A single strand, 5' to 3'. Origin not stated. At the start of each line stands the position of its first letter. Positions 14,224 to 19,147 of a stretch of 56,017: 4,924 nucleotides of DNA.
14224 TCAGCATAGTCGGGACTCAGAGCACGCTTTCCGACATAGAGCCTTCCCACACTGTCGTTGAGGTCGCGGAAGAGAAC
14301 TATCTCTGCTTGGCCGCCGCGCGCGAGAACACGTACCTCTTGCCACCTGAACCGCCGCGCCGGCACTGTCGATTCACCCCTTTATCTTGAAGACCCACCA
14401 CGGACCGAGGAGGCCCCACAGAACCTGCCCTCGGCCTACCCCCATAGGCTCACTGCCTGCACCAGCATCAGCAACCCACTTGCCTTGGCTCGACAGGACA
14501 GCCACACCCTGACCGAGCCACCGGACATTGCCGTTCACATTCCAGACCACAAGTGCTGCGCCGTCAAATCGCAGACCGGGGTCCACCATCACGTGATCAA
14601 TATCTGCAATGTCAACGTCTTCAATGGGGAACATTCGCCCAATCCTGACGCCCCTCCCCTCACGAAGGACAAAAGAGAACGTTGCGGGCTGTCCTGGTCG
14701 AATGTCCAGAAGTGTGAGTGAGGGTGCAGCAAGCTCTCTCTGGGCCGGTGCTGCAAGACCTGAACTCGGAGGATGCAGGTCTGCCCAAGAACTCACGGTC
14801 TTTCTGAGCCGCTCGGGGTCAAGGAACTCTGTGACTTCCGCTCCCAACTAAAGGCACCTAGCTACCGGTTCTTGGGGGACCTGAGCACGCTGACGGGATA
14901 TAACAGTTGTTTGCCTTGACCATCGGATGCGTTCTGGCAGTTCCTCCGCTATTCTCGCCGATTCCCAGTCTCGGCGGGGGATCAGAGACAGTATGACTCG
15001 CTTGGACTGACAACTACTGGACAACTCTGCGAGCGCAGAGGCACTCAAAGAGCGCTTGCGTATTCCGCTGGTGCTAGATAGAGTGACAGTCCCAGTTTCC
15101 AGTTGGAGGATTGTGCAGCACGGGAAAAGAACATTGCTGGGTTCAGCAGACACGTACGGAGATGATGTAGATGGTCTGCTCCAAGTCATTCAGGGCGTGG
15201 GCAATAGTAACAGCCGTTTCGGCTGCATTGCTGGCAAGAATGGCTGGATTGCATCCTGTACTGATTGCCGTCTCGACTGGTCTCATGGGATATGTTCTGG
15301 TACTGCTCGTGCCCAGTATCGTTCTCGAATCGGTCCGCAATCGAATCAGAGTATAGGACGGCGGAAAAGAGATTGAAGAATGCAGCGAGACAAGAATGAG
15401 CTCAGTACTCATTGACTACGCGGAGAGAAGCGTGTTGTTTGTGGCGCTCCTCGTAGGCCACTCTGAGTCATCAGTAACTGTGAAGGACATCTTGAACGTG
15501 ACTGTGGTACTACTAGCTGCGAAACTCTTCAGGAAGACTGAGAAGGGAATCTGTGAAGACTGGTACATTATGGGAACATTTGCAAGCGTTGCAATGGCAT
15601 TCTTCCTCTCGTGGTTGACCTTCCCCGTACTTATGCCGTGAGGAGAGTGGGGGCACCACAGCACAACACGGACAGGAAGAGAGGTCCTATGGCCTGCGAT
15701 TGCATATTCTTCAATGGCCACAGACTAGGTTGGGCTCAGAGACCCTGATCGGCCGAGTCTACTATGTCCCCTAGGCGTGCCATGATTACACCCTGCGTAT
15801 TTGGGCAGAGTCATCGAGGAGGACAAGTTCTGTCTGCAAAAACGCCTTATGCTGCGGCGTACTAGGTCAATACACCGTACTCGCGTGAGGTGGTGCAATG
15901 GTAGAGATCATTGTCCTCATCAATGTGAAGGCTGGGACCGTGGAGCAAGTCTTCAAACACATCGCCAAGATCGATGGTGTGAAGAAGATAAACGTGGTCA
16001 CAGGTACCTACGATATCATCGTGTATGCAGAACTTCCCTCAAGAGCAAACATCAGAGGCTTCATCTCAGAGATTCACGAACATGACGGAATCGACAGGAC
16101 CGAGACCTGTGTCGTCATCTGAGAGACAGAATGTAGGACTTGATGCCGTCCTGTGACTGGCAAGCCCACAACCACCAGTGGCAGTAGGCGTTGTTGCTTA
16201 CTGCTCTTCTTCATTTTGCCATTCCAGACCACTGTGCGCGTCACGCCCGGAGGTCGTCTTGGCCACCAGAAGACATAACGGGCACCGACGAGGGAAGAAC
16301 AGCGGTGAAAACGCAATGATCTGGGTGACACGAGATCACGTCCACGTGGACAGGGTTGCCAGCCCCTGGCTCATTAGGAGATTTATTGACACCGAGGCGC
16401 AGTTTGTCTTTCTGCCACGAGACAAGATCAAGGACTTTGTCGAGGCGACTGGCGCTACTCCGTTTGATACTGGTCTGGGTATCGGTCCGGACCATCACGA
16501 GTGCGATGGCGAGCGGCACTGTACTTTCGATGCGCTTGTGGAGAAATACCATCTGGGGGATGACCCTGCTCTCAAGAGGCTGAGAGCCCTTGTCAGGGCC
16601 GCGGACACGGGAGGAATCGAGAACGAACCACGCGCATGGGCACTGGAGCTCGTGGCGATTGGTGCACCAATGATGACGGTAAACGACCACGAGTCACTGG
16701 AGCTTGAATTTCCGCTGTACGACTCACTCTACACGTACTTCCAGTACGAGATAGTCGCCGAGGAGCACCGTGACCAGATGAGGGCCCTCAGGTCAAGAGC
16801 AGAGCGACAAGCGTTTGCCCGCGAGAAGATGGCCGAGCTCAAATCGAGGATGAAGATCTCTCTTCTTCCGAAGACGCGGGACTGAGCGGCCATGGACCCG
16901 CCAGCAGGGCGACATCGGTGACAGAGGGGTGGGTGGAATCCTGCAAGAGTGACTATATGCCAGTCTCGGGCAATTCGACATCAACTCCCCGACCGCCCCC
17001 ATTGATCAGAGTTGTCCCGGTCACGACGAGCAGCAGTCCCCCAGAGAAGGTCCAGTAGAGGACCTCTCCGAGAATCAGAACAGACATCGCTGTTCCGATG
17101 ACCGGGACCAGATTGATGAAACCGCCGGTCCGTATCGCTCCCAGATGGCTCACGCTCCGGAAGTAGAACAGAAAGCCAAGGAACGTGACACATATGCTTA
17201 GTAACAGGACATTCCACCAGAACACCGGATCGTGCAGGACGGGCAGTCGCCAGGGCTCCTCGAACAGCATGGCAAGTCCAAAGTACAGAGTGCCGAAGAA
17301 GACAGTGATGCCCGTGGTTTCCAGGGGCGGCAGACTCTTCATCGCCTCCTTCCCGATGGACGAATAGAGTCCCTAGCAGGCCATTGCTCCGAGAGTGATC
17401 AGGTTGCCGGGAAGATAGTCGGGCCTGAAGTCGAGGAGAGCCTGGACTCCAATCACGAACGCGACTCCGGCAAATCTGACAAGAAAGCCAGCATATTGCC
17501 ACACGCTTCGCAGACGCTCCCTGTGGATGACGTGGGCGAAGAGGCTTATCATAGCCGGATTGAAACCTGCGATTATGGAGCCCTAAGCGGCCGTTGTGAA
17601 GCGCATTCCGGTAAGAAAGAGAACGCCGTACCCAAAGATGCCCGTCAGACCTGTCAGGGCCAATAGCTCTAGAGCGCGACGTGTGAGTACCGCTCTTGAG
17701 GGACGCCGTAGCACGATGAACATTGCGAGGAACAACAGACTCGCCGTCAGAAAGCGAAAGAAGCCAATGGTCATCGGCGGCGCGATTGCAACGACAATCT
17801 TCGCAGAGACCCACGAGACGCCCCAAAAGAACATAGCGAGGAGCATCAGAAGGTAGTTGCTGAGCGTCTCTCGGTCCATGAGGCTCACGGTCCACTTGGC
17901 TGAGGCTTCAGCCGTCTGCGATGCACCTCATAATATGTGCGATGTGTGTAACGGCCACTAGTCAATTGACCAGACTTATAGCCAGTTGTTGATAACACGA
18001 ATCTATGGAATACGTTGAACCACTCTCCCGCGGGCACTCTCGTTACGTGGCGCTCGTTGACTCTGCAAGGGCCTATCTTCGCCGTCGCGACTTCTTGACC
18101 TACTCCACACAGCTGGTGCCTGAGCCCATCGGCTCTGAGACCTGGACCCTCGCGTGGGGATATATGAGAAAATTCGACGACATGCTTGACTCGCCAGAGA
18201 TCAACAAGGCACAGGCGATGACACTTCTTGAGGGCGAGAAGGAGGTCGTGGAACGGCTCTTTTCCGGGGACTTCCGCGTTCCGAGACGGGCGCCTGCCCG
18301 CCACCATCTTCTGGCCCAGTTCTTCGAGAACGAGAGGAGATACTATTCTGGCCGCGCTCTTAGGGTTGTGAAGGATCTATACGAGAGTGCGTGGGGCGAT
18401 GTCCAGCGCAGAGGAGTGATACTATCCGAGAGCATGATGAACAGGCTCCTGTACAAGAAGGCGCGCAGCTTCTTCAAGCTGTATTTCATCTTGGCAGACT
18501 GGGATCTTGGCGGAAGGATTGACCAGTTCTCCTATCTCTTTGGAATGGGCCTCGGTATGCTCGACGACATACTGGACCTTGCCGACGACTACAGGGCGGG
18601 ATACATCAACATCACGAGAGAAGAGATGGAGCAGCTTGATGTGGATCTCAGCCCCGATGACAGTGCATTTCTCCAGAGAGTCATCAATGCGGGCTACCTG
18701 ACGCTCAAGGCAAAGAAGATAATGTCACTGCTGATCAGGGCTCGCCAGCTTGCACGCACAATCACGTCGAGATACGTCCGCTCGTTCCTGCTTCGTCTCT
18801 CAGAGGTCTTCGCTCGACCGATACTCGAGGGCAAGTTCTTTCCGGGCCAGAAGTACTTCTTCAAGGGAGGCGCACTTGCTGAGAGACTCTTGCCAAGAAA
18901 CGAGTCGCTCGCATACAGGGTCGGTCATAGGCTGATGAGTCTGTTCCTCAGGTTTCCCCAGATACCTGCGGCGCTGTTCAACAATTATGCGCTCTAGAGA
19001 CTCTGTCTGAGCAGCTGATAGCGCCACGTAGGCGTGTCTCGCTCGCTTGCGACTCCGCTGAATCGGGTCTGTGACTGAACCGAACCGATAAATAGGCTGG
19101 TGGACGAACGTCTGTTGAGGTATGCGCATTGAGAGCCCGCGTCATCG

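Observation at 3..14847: Convergent double operon: self-contained Ser/Thr phospho-switch coupled to a SNF2 helicase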

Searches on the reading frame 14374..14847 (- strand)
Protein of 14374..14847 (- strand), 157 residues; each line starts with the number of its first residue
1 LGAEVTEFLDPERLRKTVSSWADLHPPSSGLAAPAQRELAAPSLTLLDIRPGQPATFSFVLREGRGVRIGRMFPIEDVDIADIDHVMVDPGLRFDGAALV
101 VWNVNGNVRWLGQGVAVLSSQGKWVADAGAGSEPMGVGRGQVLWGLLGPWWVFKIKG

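Call 3: search_protein_families(library=pfam, proteins=[window:14374-14847:-], max_evalue=0.01)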
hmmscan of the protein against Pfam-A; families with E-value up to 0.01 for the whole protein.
window:14374-14847:- (157 aa): 0 families

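Call 4: search_protein_families(library=padloc, proteins=[window:14374-14847:-], max_evalue=0.01)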
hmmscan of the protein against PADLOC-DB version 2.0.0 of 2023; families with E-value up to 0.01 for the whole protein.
window:14374-14847:- (157 aa): 0 families

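Call 5: search_protein_families(library=ncbifam, proteins=[window:14374-14847:-], max_evalue=0.01)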
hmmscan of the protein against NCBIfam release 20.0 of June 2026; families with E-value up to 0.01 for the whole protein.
window:14374-14847:- (157 aa): 0 families

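Call 31: search_protein_families(library=pfam, proteins=[window:14374-14847:-], max_evalue=5)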
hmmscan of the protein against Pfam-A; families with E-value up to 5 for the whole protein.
window:14374-14847:- (157 aa): 0 families

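Call 51: search_solved_structures(query=A4, max_evalue=10)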
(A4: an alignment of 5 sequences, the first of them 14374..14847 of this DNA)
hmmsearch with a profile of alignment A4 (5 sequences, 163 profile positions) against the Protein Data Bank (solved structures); distinct sequences matched with E-value up to 10: 0.

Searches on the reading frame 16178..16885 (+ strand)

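Call 66: search_protein_families(library=pfam, proteins=[window:16178-16885:+], max_evalue=0.001)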
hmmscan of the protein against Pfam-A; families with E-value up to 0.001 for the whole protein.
window:16178-16885:+ (235 aa): 1 family
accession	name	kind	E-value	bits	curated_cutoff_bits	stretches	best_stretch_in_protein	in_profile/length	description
PF09828.14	ChrB_C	-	4.4e-36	124.6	25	1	49-188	1-132/132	ChrB, C-terminal domain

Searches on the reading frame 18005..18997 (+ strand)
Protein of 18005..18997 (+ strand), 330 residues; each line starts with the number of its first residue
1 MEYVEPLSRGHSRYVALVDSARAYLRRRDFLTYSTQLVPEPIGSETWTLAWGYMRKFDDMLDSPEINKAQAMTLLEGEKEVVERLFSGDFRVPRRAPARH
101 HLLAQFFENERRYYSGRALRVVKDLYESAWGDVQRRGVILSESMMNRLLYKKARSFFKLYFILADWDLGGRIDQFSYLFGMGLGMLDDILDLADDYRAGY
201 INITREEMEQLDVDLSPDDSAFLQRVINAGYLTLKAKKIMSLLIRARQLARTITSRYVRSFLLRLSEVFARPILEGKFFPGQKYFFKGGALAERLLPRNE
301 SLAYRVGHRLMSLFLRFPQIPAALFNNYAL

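Call 66: search_protein_families(library=pfam, proteins=[window:18005-18997:+], max_evalue=0.001)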
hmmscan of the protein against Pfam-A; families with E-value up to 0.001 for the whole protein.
window:18005-18997:+ (330 aa): 1 family
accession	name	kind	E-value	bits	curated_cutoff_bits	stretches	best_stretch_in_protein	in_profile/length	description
PF00494.24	SQS_PSY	-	9.3e-05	22.7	26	1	34-262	11-231/263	Squalene/phytoene synthase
